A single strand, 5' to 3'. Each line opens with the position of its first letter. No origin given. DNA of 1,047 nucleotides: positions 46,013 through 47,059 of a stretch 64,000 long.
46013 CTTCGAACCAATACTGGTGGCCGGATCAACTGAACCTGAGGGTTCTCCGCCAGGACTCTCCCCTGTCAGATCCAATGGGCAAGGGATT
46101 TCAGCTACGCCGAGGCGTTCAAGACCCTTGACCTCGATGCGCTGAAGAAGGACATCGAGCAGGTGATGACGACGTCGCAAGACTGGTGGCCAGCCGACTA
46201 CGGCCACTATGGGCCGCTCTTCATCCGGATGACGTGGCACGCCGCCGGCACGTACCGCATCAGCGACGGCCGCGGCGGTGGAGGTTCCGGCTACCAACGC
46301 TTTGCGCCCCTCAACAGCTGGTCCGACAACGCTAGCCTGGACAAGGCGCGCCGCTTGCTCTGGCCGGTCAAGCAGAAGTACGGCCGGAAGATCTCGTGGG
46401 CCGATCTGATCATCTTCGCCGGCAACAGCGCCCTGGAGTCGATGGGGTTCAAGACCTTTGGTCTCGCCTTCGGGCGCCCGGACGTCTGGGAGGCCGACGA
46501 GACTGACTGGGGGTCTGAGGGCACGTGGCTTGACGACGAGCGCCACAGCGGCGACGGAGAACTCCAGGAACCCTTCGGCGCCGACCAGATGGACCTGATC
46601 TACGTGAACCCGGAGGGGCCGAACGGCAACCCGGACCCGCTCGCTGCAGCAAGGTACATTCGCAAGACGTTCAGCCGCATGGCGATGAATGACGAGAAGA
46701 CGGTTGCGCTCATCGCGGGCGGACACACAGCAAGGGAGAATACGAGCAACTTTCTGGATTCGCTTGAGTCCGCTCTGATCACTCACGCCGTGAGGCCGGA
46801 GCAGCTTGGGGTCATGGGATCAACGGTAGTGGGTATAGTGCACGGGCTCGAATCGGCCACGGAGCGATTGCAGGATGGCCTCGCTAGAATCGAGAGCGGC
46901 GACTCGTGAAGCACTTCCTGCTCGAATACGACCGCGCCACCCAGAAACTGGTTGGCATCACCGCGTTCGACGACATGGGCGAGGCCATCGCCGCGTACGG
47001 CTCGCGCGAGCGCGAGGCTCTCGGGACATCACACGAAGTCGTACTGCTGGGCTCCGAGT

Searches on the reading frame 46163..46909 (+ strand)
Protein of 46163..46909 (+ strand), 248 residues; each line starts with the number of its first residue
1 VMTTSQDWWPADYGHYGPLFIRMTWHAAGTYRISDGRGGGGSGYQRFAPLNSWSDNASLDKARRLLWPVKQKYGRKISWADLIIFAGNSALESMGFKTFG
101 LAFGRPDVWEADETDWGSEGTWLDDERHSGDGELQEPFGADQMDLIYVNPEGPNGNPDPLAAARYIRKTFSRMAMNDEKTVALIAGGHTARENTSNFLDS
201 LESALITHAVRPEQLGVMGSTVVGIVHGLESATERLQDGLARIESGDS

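Call 83: search_protein_families(library=pfam, proteins=[window:46163-46909:+], max_evalue=0.001)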
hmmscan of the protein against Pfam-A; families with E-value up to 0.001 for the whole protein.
window:46163-46909:+ (248 aa): 1 family
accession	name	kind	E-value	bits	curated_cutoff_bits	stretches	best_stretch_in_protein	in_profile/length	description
PF00141.28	peroxidase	-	6e-32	111.8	27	1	11-201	10-162/237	Peroxidase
